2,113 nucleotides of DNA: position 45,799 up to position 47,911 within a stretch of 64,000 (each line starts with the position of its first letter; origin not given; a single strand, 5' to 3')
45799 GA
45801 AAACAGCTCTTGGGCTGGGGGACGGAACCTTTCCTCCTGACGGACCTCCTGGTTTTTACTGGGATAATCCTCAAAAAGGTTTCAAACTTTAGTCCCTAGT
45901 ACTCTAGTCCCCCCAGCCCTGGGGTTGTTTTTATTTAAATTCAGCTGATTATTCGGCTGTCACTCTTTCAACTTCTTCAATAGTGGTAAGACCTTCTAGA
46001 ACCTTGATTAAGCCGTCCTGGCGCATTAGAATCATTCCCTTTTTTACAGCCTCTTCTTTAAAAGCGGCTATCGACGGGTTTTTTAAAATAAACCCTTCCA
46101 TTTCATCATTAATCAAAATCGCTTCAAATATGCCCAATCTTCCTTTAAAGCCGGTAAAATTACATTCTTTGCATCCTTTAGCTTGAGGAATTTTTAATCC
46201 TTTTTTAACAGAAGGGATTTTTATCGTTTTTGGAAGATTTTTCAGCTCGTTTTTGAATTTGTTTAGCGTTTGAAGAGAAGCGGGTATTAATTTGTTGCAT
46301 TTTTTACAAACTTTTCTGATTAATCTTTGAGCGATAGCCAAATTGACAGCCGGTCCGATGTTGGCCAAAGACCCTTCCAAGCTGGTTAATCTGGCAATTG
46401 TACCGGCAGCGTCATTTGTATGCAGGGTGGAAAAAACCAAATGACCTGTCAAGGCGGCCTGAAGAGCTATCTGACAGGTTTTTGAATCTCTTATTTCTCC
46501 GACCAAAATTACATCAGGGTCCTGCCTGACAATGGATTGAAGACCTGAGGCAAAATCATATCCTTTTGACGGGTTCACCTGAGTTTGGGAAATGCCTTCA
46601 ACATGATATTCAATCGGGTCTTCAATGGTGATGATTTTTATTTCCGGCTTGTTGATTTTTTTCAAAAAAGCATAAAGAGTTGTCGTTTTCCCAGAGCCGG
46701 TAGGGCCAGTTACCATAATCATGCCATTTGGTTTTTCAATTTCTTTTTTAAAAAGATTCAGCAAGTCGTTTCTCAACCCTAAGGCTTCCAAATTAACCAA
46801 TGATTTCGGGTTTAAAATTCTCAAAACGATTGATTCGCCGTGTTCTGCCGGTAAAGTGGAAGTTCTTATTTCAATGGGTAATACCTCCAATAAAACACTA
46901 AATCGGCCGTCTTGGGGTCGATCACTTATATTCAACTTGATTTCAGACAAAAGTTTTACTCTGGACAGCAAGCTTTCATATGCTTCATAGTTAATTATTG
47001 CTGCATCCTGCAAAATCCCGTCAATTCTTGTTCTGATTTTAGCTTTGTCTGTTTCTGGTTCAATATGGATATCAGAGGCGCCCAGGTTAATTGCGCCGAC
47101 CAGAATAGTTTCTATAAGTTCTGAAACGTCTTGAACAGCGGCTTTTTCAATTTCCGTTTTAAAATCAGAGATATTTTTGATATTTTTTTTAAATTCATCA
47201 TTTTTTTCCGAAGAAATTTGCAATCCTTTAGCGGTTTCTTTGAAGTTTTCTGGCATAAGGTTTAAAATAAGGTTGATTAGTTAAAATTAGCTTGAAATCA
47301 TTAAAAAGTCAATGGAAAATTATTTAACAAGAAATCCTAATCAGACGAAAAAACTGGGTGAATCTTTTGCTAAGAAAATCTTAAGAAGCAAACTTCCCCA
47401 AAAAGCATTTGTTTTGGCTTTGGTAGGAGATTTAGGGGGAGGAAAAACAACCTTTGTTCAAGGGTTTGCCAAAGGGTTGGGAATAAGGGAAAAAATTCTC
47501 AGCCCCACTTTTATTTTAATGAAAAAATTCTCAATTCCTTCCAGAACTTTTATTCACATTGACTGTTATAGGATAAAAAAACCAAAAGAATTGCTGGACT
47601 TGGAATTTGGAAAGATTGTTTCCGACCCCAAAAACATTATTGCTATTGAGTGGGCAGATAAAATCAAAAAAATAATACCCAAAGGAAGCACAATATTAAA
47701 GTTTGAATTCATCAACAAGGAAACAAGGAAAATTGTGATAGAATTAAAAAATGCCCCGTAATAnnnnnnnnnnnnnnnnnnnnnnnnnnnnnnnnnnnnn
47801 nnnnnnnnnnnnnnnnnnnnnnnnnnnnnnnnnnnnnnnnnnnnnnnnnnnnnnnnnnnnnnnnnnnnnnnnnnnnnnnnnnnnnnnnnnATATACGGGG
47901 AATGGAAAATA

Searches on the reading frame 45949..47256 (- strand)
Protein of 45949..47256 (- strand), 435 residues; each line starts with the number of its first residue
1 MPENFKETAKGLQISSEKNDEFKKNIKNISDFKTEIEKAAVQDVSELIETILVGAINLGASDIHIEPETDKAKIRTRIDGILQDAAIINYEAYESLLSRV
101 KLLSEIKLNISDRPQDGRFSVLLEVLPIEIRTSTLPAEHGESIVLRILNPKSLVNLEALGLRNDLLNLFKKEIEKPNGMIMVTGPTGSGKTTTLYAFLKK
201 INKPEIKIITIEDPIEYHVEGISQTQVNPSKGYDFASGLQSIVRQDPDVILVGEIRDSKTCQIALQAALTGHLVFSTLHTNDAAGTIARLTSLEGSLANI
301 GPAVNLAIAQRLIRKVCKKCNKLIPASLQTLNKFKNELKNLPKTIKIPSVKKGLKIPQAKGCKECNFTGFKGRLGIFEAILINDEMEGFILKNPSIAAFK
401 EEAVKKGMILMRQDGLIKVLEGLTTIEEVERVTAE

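Call 31: find_encoding_contigs(protein=window:45949-47256:-, flank=3000, max_places=4)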
Protein window:45949-47256:- (435 aa): no gene with exactly this product is on record in the collection.
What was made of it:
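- Tried and rejected: Not on record in the contig index (call 31).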

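Call 43: search_protein_families(library=pfam, proteins=[window:45949-47256:-], max_evalue=0.001)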
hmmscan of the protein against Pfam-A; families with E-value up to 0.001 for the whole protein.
window:45949-47256:- (435 aa): 4 families
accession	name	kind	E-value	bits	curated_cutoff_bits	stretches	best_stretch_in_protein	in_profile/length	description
PF00437.27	T2SSE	-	2.3e-114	382.4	24.9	1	42-431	6-370/370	Type II/IV secretion system protein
PF25199.1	nSTAND_NTPase5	-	3e-05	24.3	34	1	164-222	27-87/145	Novel STAND NTPase 5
PF13191.12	AAA_16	-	9e-05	23.5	32.6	1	163-213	10-58/167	AAA ATPase domain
PF13401.12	AAA_22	-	0.00024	21.9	27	1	176-208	4-36/130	AAA domain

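Call 64: search_protein_families(library=ncbifam, proteins=[window:45949-47256:-], max_evalue=0.001)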
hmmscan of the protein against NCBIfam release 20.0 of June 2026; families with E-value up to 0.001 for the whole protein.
window:45949-47256:- (435 aa): 21 families
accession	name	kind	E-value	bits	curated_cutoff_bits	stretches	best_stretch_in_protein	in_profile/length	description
TIGR02533.1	type_II_gspE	equivalog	2.4e-130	435.5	630.25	1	23-433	88-486/486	type II secretion system ATPase GspE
TIGR02538.1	type_IV_pilB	equivalog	4.1e-128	428.4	675.65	1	13-434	150-563/564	type IV-A pilus assembly ATPase PilB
NF007755.0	PRK10436.1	equivalog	4.6e-114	381.6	617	1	15-433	56-459/465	type II secretion system protein GspE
NF053534.1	T4PilAsmATPsTfpB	equivalog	2.3e-113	379.6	850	1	9-433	163-582/584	type IV pilus assembly ATPase TfpB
NF041000.1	ATPase_ComGA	equivalog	7.2e-73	244.9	300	1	50-314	2-266/267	competence type IV pilus ATPase ComGA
TIGR01420.1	pilT_fam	subfamily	7.4e-54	183.2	319.1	1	48-292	2-241/343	PilT/PilU family type 4a pilus ATPase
TIGR02525.1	plasmid_TraJ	equivalog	1.5e-27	96.6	368.3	1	138-292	115-271/372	plasmid transfer ATPase TraJ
TIGR02524.1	dot_icm_DotB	equivalog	4.1e-24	85.4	463.3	1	172-313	129-279/358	Dot/Icm type IV secretion system ATPase DotB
NF058587.1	archaellum_moto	equivalog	1.7e-19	69.9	550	1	178-292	276-395/527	archaellum flagellar ATPase motor FlaI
TIGR02782.1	TrbB_P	equivalog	9.1e-16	58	304.55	1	179-294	138-256/303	P-type conjugative transfer ATPase TrbB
TIGR02788.1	VirB11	equivalog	2.1e-14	53.3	249.95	1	165-295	133-267/308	P-type DNA transfer ATPase VirB11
TIGR03819.1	heli_sec_ATPase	hypoth_equivalog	8.9e-14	51.4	373.15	1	136-294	135-301/340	TadA family conjugal transfer-associated ATPase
NF010407.0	PRK13833.1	subfamily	1.6e-13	50.8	499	1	180-295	147-264/323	conjugal transfer protein TrbB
NF010469.0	PRK13894.1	subfamily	6.7e-13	48.7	508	1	179-293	151-267/320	conjugal transfer ATPase TrbB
NF053672.1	bindosome_BasE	exception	4e-11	42.3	1000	1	164-296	257-394/512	bindosome assembly system ATPase subunit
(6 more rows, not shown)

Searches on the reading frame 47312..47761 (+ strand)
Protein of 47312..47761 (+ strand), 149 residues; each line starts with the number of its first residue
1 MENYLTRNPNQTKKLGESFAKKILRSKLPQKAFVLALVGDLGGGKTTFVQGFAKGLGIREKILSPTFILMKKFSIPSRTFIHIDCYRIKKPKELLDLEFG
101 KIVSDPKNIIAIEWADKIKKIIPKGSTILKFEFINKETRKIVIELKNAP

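Call 43: search_protein_families(library=pfam, proteins=[window:47312-47761:+], max_evalue=0.001)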
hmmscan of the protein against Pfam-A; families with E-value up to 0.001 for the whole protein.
window:47312-47761:+ (149 aa): 1 family
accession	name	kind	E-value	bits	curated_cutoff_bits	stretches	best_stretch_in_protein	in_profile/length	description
PF02367.23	TsaE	-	1.7e-31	109.2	26.6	1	7-140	2-127/128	Threonylcarbamoyl adenosine biosynthesis protein TsaE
